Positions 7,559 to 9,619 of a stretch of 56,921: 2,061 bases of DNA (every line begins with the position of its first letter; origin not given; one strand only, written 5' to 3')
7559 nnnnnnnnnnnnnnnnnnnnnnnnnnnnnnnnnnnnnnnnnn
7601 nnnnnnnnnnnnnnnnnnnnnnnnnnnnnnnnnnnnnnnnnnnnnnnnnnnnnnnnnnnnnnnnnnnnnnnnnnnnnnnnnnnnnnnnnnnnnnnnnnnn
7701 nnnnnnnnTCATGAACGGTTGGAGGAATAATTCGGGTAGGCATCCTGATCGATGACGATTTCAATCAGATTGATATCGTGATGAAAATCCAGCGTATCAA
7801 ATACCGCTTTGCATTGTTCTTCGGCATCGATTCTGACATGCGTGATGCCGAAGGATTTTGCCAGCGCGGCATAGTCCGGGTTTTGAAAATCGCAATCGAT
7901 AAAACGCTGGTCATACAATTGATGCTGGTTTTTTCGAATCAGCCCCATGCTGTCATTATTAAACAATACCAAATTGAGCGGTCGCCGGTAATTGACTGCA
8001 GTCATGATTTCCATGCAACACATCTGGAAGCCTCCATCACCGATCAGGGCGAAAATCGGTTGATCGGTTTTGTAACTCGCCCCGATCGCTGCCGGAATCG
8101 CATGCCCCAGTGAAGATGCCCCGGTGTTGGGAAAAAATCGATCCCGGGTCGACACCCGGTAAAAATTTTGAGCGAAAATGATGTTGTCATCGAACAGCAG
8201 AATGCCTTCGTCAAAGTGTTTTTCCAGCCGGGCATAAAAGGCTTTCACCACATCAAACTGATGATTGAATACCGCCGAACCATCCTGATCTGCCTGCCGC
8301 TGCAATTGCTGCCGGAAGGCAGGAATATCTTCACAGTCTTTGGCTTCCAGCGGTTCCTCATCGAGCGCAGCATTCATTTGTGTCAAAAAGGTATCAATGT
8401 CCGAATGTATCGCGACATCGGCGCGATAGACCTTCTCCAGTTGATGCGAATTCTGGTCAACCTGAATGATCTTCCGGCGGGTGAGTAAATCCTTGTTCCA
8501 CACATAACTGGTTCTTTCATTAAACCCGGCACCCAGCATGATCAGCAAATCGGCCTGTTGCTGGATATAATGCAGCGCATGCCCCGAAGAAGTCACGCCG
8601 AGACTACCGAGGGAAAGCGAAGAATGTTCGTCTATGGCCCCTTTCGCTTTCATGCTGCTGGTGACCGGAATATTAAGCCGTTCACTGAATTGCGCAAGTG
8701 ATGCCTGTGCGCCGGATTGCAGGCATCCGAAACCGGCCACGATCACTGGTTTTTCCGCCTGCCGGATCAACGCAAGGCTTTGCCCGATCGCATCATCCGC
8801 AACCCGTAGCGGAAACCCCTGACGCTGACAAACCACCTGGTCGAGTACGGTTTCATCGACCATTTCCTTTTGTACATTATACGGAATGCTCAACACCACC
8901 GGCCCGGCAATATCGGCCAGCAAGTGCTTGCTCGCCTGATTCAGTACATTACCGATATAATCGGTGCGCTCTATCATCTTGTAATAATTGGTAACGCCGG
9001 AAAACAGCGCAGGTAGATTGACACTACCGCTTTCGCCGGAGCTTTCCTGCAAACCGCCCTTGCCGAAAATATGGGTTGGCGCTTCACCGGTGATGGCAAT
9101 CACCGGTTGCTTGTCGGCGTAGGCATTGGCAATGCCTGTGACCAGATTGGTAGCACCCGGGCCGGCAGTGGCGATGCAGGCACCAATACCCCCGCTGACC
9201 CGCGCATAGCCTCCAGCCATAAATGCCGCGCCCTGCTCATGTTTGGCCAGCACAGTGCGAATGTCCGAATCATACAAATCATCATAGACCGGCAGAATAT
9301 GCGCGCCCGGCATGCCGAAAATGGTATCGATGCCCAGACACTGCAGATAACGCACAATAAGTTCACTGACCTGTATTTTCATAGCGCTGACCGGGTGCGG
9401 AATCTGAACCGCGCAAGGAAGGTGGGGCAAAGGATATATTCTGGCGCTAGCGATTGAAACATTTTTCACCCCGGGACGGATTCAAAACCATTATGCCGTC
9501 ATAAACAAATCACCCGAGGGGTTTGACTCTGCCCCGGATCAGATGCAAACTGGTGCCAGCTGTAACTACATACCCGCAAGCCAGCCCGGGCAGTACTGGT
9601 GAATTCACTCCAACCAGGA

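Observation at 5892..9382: Translationally coupled ThDP enzyme + large GT-A-fold protein: unassigned two-gene biosynthetic unit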

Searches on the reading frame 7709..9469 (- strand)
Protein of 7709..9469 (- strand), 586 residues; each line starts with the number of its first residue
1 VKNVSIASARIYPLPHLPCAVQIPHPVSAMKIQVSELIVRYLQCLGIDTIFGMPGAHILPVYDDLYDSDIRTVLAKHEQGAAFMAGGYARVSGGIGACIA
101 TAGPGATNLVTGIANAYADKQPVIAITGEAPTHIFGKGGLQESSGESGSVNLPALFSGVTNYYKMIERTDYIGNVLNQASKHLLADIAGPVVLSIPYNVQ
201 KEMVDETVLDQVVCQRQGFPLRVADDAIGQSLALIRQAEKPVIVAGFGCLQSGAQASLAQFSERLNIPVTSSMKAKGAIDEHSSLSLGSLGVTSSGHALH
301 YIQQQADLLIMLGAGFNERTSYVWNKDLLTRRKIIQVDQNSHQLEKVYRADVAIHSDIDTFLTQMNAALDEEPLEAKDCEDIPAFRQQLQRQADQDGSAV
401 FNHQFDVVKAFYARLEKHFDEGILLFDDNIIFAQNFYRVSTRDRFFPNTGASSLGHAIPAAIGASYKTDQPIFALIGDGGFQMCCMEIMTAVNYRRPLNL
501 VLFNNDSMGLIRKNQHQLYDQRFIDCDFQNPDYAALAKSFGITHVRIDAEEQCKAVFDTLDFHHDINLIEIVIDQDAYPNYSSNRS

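Call 6: search_protein_families(library=pfam, proteins=[window:7709-9469:-], max_evalue=0.1)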
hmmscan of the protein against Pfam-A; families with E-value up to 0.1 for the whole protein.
window:7709-9469:- (586 aa): 3 families
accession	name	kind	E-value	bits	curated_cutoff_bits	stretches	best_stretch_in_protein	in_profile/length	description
PF02776.23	TPP_enzyme_N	-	8.4e-39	132.5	26.8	1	33-142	2-113/119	Thiamine pyrophosphate enzyme, N-terminal TPP binding domain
PF00205.28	TPP_enzyme_M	-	3.4e-34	117.9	30.4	1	231-364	4-136/137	Thiamine pyrophosphate enzyme, central domain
PF02775.26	TPP_enzyme_C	-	7.3e-32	110.7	21.9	1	432-559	8-139/151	Thiamine pyrophosphate enzyme, C-terminal TPP binding domain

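Call 7: search_protein_families(library=ncbifam, proteins=[window:7709-9469:-], max_evalue=0.1)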
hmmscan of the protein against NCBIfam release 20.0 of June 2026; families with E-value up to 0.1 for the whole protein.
window:7709-9469:- (586 aa): 53 families (the best 25 are shown)
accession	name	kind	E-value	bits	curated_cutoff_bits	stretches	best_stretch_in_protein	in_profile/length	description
TIGR00118.1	acolac_lg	equivalog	1e-105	354.4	538.35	1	35-579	4-542/557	biosynthetic-type acetolactate synthase large subunit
NF004919.0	PRK06276.1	equivalog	2.8e-104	349.5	866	1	35-576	4-541/582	acetolactate synthase large subunit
NF006524.0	PRK08978.1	equivalog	5.1e-96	322.1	738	1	35-576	4-527/548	acetolactate synthase 2 catalytic subunit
NF004710.0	PRK06048.1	equivalog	1.1e-92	311.4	976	1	29-576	5-540/561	acetolactate synthase large subunit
NF006187.0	PRK08322.1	equivalog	1.6e-92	310.7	509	1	33-575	3-530/548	acetolactate synthase large subunit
NF005712.0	PRK07524.1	subfamily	3.2e-92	309.7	500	1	32-573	3-529/536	5-guanidino-2-oxopentanoate decarboxylase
NF006016.1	PRK08155.1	equivalog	6.1e-89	298.9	870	1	32-576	3-535/554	acetolactate synthase large subunit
NF005860.0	PRK07789.1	equivalog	2.1e-88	297.2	881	1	27-574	29-575/615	acetolactate synthase large subunit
NF005651.0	PRK07418.1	subfamily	6.2e-88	295.5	942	1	29-579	16-567/617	acetolactate synthase large subunit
NF006052.0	PRK08199.1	subfamily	5.2e-87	292.4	539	1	31-578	7-542/559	thiamine pyrophosphate protein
NF005584.0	PRK07282.1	equivalog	7.8e-81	272.3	970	1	34-574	12-541/566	acetolactate synthase large subunit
NF006378.0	PRK08617.1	equivalog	1.3e-80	271.3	510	1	31-575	7-540/556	acetolactate synthase AlsS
NF006122.0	PRK08266.1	subfamily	1.4e-80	271.4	571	1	34-577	6-528/543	hypothetical protein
NF005039.0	PRK06456.1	equivalog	1.5e-78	264.7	868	1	35-574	5-545/572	acetolactate synthase large subunit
NF006377.0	PRK08611.1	equivalog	1.6e-78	264.7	742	1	30-579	2-535/576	pyruvate oxidase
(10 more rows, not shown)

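Call 18: search_solved_structures(query=window:7709-9469:-, max_evalue=1e-20)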
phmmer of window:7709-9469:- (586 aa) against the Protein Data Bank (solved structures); distinct sequences matched with E-value up to 1e-20: 126 (the best 60 are shown).
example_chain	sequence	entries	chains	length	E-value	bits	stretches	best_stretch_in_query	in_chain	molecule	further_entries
8x3x_A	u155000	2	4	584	1.2e-81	278.7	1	31-579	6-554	BbmA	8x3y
8xod_A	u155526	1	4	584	2.5e-81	277.6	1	31-579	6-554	BbmA-G484F complex with CBOA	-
6lpi_A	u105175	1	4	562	3.8e-66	227.5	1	34-573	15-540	Acetolactate synthase isozyme 1 large subunit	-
1jsc_A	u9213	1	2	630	5.5e-59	203.8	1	43-574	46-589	ACETOHYDROXY-ACID SYNTHASE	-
6u9d_A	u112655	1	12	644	6e-59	203.7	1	45-574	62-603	Acetolactate synthase catalytic subunit, mitochondrial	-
1n0h_A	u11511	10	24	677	7.2e-59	203.5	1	43-574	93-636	Acetolactate synthase | Acetolactate synthase, mitochondrial | Acetolactate synthase catalytic subunit, mitochondrial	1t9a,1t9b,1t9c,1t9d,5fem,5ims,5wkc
7u25_A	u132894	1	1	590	8.2e-59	203.3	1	35-520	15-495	Acetolactate synthase, chloroplastic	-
6dek_A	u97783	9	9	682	3.2e-58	201.3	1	46-575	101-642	Acetolactate synthase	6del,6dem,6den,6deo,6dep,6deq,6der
7stq_A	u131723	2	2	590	1.4e-57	199.2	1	35-520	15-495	Acetolactate synthase, chloroplastic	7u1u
6u9h_A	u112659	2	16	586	1.8e-57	198.9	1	35-520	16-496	Acetolactate synthase, chloroplastic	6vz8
1ybh_A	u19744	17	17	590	1.8e-57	198.8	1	35-520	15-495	Acetolactate synthase, chloroplast | Acetolactate synthase | Acetolactate synthase, chloroplastic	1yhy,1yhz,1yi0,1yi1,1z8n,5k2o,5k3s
8et5_A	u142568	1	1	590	1.8e-57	198.8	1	35-520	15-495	Acetolactate synthase, chloroplastic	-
3e9y_A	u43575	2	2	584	4.6e-57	197.5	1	35-520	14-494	Acetolactate synthase, chloroplastic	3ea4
7tzz_A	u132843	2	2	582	2.2e-56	195.2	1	35-520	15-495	Acetolactate synthase, chloroplastic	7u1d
7egv_A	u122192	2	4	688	6.3e-55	190.4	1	44-574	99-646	Acetolactate synthase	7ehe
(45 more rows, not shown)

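Call 35: find_homologous_proteins(query=window:7709-9382:-)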
Query window:7709-9382:- (557 aa): 7792 proteins with E <= 0.001 among 8000 candidates; the best 120 are listed.
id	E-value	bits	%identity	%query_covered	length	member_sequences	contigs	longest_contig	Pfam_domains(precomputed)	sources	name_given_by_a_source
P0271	0.0e+0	1262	100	100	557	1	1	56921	PF02775.27,PF02776.24,PF00205.29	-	-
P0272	0.0e+0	1060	84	100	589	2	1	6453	PF02775.27,PF02776.24,PF00205.29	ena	-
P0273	0.0e+0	1032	81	100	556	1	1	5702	PF02775.27,PF02776.24,PF00205.29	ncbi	-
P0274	0.0e+0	1014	80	100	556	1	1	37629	PF02775.27,PF02776.24,PF00205.29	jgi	jgi:acetolactate synthase-1/2/3 large subunit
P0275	2.3e-264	896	70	100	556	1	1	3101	PF02775.27,PF02776.24,PF00205.29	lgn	-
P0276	1.9e-263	893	71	100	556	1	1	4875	PF02775.27,PF02776.24,PF00205.29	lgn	-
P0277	1.0e-262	891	70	100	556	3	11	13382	PF02775.27,PF02776.24,PF00205.29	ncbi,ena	-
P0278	3.1e-259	880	69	100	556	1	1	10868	PF02775.27,PF02776.24,PF00205.29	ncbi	-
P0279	1.1e-256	871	68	100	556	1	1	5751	PF02775.27,PF02776.24,PF00205.29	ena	-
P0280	3.1e-256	870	68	100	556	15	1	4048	PF02775.27,PF02776.24,PF00205.29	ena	-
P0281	8.4e-256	868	67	100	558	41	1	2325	PF02775.27,PF02776.24,PF00205.29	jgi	-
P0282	1.8e-255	867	67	99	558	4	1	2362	PF02775.27,PF02776.24,PF00205.29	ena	-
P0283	2.3e-255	867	67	100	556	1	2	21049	PF02775.27,PF02776.24,PF00205.29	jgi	-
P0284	2.5e-255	867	67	99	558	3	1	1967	PF02775.27,PF02776.24,PF00205.29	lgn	-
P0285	3.0e-255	866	67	100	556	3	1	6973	PF02775.27,PF02776.24,PF00205.29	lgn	-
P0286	9.5e-254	861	66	100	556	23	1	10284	PF02775.27,PF02776.24,PF00205.29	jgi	-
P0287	1.1e-253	861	66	100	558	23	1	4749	PF02775.27,PF02776.24,PF00205.29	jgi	jgi:acetolactate synthase I/II/III large subunit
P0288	1.3e-253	861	67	100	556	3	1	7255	PF02775.27,PF02776.24,PF00205.29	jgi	jgi:acetolactate synthase-1/2/3 large subunit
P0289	2.1e-253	860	68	100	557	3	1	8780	PF02775.27,PF02776.24,PF00205.29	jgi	jgi:acetolactate synthase-1/2/3 large subunit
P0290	2.9e-253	860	66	100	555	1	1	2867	PF02775.27,PF02776.24,PF00205.29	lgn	-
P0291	1.4e-252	858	67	100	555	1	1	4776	PF02775.27,PF02776.24,PF00205.29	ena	-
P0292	1.5e-252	857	67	100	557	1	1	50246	PF02775.27,PF02776.24,PF00205.29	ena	-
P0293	2.2e-252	857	67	100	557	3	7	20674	PF02775.27,PF02776.24,PF00205.29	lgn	-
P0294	2.3e-252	857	67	100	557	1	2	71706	PF02775.27,PF02776.24,PF00205.29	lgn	-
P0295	3.0e-252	856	66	100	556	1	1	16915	PF02775.27,PF02776.24,PF00205.29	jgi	jgi:acetolactate synthase-1/2/3 large subunit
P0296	2.0e-251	854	66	100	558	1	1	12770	PF02775.27,PF02776.24,PF00205.29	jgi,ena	-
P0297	4.9e-251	852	67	100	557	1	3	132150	PF02775.27,PF02776.24,PF00205.29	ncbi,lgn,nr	ncbi:MAG: thiamine pyrophosphate-binding protein [Gammaproteobacteria bacterium]|nr:thiamine pyropho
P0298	6.2e-251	852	66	100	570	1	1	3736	PF02775.27,PF02776.24,PF00205.29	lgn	-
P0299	6.6e-251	852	67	100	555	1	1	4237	PF02775.27,PF02776.24,PF00205.29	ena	-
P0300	7.3e-251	852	67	100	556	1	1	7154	PF02775.27,PF02776.24,PF00205.29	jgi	jgi:acetolactate synthase-1/2/3 large subunit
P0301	8.9e-251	852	67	100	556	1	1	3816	PF02775.27,PF02776.24,PF00205.29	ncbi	-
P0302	1.4e-250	851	67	100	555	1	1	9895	PF02775.27,PF02776.24,PF00205.29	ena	-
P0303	1.6e-250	851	66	100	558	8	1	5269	PF02775.27,PF02776.24,PF00205.29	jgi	jgi:acetolactate synthase-1/2/3 large subunit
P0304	2.0e-250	850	66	100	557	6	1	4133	PF02775.27,PF02776.24,PF00205.29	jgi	jgi:acetolactate synthase-1/2/3 large subunit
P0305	3.0e-250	850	67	100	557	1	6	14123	PF02775.27,PF02776.24,PF00205.29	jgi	jgi:acetolactate synthase-1/2/3 large subunit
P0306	3.7e-250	850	66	100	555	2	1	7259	PF02775.27,PF02776.24,PF00205.29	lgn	-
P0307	5.3e-250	849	67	100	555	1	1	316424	PF02775.27,PF02776.24,PF00205.29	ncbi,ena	ncbi:MAG: thiamine pyrophosphate-binding protein [Sulfuricella sp.]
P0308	6.8e-250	849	66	100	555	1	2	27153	PF02775.27,PF02776.24,PF00205.29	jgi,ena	-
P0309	8.1e-250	848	66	100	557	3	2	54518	PF02775.27,PF02776.24,PF00205.29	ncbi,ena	-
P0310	1.2e-249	848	66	100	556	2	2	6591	PF02775.27,PF02776.24,PF00205.29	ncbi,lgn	-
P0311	1.9e-249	847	66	100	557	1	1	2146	PF02775.27,PF02776.24,PF00205.29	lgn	-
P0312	2.0e-249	847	66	100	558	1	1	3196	PF02775.27,PF02776.24,PF00205.29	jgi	jgi:acetolactate synthase-1/2/3 large subunit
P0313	2.2e-249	847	67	100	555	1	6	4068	PF02775.27,PF02776.24,PF00205.29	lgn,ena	-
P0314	2.3e-249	847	66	100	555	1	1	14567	PF02775.27,PF02776.24,PF00205.29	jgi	-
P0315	2.5e-249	847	66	100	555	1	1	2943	PF02775.27,PF02776.24,PF00205.29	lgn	-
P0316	2.6e-249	847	67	100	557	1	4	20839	PF02775.27,PF02776.24,PF00205.29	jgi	jgi:acetolactate synthase-1/2/3 large subunit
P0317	3.3e-249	846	67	100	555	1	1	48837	PF02775.27,PF02776.24,PF00205.29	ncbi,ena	-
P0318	3.7e-249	846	66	100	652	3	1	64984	PF02775.27,PF02776.24,PF00205.29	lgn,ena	-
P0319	3.9e-249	846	65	100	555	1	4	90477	PF02775.27,PF02776.24,PF00205.29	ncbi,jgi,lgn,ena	-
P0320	4.1e-249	846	66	100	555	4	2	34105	PF02775.27,PF02776.24,PF00205.29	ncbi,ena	-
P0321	4.2e-249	846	66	100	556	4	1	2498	PF02775.27,PF02776.24,PF00205.29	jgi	-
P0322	4.4e-249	846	65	100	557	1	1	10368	PF02775.27,PF02776.24,PF00205.29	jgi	-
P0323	4.7e-249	846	66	100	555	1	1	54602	PF02775.27,PF02776.24,PF00205.29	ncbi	ncbi:MAG: thiamine pyrophosphate-binding protein [Sulfuricella sp.]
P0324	4.8e-249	846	66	100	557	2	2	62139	PF02775.27,PF02776.24,PF00205.29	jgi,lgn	jgi:acetolactate synthase-1/2/3 large subunit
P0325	4.9e-249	846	67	100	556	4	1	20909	PF02775.27,PF02776.24,PF00205.29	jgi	-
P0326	5.3e-249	846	65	100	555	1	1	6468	PF02775.27,PF02776.24,PF00205.29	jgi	jgi:acetolactate synthase-1/2/3 large subunit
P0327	6.4e-249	845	66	100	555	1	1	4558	PF02775.27,PF02776.24,PF00205.29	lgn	-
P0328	7.2e-249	845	66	100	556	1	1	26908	PF02775.27,PF02776.24,PF00205.29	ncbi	-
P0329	7.2e-249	845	65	100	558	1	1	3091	PF02775.27,PF02776.24,PF00205.29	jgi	jgi:acetolactate synthase-1/2/3 large subunit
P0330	8.5e-249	845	66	100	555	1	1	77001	PF02775.27,PF02776.24,PF00205.29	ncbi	-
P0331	1.3e-248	844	67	100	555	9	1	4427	PF02775.27,PF02776.24,PF00205.29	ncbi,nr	ncbi:MAG: thiamine pyrophosphate-binding protein [Sulfurimicrobium sp.]|nr:thiamine pyrophosphate-bi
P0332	1.4e-248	844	67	100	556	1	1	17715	PF02775.27,PF02776.24,PF00205.29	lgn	-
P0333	1.6e-248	844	66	100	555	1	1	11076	PF02775.27,PF02776.24,PF00205.29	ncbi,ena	-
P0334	1.7e-248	844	66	100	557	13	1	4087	PF02775.27,PF02776.24,PF00205.29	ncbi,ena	-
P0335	1.9e-248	844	65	100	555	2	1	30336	PF02775.27,PF02776.24,PF00205.29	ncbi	ncbi:MAG: thiamine pyrophosphate-binding protein [Sulfuricella sp.]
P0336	2.1e-248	844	66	100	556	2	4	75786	PF02775.27,PF02776.24,PF00205.29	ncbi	-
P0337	2.3e-248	844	65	100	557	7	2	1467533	PF02775.27,PF02776.24,PF00205.29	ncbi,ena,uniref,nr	ncbi:thiamine pyrophosphate-binding protein [Thiothrix fructosivorans]|uniref:Thiamine pyrophosphate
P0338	2.3e-248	844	65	100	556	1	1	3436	PF02775.27,PF02776.24,PF00205.29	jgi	jgi:acetolactate synthase-1/2/3 large subunit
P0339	2.6e-248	843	66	100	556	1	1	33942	PF02775.27,PF02776.24,PF00205.29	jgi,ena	-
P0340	2.7e-248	843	66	100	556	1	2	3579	PF02775.27,PF02776.24,PF00205.29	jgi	jgi:acetolactate synthase-1/2/3 large subunit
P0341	3.0e-248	843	66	100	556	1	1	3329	PF02775.27,PF02776.24,PF00205.29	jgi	jgi:acetolactate synthase-1/2/3 large subunit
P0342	3.2e-248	843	65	100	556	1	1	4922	PF02775.27,PF02776.24,PF00205.29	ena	-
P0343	3.6e-248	843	67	100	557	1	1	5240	PF02775.27,PF02776.24,PF00205.29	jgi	jgi:acetolactate synthase-1/2/3 large subunit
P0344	3.8e-248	843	65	100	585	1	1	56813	PF02775.27,PF02776.24,PF00205.29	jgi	jgi:acetolactate synthase-1/2/3 large subunit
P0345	5.1e-248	843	66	100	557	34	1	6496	PF02775.27,PF02776.24,PF00205.29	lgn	-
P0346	6.0e-248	842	66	100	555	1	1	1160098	PF02775.27,PF02776.24,PF00205.29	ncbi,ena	-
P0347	6.4e-248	842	66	100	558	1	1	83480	PF02775.27,PF02776.24,PF00205.29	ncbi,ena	-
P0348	7.9e-248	842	65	100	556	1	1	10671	PF02775.27,PF02776.24,PF00205.29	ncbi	-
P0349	9.8e-248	842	66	100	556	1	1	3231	PF02775.27,PF02776.24,PF00205.29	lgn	-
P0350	1.0e-247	841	65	100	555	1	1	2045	PF02775.27,PF02776.24,PF00205.29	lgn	-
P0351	1.1e-247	841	66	100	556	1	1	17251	PF02775.27,PF02776.24,PF00205.29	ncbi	-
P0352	1.6e-247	841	66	100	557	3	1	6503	PF02775.27,PF02776.24,PF00205.29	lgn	-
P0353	1.6e-247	841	65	100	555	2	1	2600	PF02775.27,PF02776.24,PF00205.29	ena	-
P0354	1.8e-247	841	66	100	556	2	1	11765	PF02775.27,PF02776.24,PF00205.29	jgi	-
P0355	2.0e-247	841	65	100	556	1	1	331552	PF02775.27,PF02776.24,PF00205.29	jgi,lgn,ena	-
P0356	2.0e-247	841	65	100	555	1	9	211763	PF02775.27,PF02776.24,PF00205.29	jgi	jgi:acetolactate synthase-1/2/3 large subunit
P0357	2.2e-247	840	66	100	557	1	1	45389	PF02775.27,PF02776.24,PF00205.29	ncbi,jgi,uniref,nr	ncbi:thiamine pyrophosphate-binding protein [Thiothrix sp.]|jgi:acetolactate synthase-1/2/3 large su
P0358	2.6e-247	840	66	100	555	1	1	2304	PF02775.27,PF02776.24,PF00205.29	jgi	jgi:acetolactate synthase-1/2/3 large subunit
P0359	2.7e-247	840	66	100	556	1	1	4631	PF02775.27,PF02776.24,PF00205.29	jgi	-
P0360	2.8e-247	840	66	100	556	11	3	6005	PF02775.27,PF02776.24,PF00205.29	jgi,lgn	jgi:acetolactate synthase-1/2/3 large subunit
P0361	3.0e-247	840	66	100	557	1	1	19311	PF02775.27,PF02776.24,PF00205.29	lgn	-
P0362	3.8e-247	840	67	100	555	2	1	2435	PF02775.27,PF02776.24,PF00205.29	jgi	-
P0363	4.0e-247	840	66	100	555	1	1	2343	PF02775.27,PF02776.24,PF00205.29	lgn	-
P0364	4.9e-247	839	65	100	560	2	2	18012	PF02775.27,PF02776.24,PF00205.29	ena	-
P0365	6.5e-247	839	66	100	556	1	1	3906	PF02775.27,PF02776.24,PF00205.29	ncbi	-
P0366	8.6e-247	838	66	100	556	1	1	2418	PF02775.27,PF02776.24,PF00205.29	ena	-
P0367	9.0e-247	838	65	100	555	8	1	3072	PF02775.27,PF02776.24,PF00205.29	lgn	-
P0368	9.5e-247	838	65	100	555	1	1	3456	PF02775.27,PF02776.24,PF00205.29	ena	-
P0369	9.6e-247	838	65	100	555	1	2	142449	PF02775.27,PF02776.24,PF00205.29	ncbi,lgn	-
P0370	1.2e-246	838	66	100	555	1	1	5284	PF02775.27,PF02776.24,PF00205.29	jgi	jgi:acetolactate synthase-1/2/3 large subunit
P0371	1.2e-246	838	66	100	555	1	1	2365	PF02775.27,PF02776.24,PF00205.29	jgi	jgi:acetolactate synthase-1/2/3 large subunit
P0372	1.3e-246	838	65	100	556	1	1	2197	PF02775.27,PF02776.24,PF00205.29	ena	-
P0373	1.4e-246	838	66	100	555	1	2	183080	PF02775.27,PF02776.24,PF00205.29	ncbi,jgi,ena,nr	ncbi:MAG: thiamine pyrophosphate-binding protein [Sulfuricella sp.]|nr:thiamine pyrophosphate-bindin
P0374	1.5e-246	838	66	100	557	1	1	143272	PF02775.27,PF02776.24,PF00205.29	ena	-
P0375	1.6e-246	838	65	100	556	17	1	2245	PF02775.27,PF02776.24,PF00205.29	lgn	-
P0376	1.6e-246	838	65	100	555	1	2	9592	PF02775.27,PF02776.24,PF00205.29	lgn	-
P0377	1.8e-246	837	66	100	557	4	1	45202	PF02775.27,PF02776.24,PF00205.29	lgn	-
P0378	1.9e-246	837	66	100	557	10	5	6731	PF02775.27,PF02776.24,PF00205.29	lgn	-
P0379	2.3e-246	837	65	100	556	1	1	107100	PF02775.27,PF02776.24,PF00205.29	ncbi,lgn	-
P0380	2.5e-246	837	66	100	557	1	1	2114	PF02775.27,PF02776.24,PF00205.29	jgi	jgi:acetolactate synthase I/II/III large subunit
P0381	3.0e-246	837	65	100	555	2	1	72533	PF02775.27,PF02776.24,PF00205.29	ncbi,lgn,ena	-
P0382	3.2e-246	837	66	100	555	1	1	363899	PF02775.27,PF02776.24,PF00205.29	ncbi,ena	-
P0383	3.8e-246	836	65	100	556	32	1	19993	PF02775.27,PF02776.24,PF00205.29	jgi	jgi:acetolactate synthase-1/2/3 large subunit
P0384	3.8e-246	836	65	100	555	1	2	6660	PF02775.27,PF02776.24,PF00205.29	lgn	-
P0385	4.6e-246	836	65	100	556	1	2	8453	PF02775.27,PF02776.24,PF00205.29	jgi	-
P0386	4.9e-246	836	65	100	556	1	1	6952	PF02775.27,PF02776.24,PF00205.29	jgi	jgi:acetolactate synthase-1/2/3 large subunit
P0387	5.0e-246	836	65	100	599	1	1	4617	PF02775.27,PF02776.24,PF00205.29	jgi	jgi:acetolactate synthase I/II/III large subunit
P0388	5.1e-246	836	65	100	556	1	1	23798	PF02775.27,PF02776.24,PF00205.29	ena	-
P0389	5.9e-246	836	66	100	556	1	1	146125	PF02775.27,PF02776.24,PF00205.29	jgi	jgi:acetolactate synthase I/II/III large subunit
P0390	6.5e-246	836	65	100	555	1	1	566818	PF02775.27,PF02776.24,PF00205.29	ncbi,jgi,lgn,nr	ncbi:thiamine pyrophosphate-binding protein [Betaproteobacteria bacterium SCN2]|jgi:acetolactate syn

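Call 37: find_encoding_contigs(protein=P0337, flank=10000, max_places=1)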
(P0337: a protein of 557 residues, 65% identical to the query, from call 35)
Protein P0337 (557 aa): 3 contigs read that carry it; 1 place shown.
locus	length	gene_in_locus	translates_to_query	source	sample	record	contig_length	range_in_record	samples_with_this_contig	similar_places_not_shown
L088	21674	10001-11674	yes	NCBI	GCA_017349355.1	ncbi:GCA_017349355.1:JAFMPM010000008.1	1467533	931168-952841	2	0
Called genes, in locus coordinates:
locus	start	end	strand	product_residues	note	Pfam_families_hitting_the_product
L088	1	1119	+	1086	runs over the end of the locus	PF00873:ACR_tran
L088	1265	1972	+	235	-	-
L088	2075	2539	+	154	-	PF06146:PsiE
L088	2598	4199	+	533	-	PF01654:Cyt_bd_oxida_I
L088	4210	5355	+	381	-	PF02322:Cyt_bd_oxida_II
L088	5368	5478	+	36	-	PF08173:YbgT_YccB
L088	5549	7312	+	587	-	PF00664:ABC_membrane, PF00005:ABC_tran, PF02463:SMC_N (faint)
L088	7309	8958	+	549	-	PF00664:ABC_membrane, PF00005:ABC_tran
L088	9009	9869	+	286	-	PF01263:Aldose_epim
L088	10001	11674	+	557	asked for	PF02776:TPP_enzyme_N, PF00205:TPP_enzyme_M, PF02775:TPP_enzyme_C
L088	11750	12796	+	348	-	PF02463:SMC_N, PF13175:AAA_15, PF13476:AAA_23, PF13175:AAA_15 (weak), PF13304:AAA_21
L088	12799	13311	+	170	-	-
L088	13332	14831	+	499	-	-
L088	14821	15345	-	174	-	-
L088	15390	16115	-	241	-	PF13469:Sulfotransfer_3 (faint)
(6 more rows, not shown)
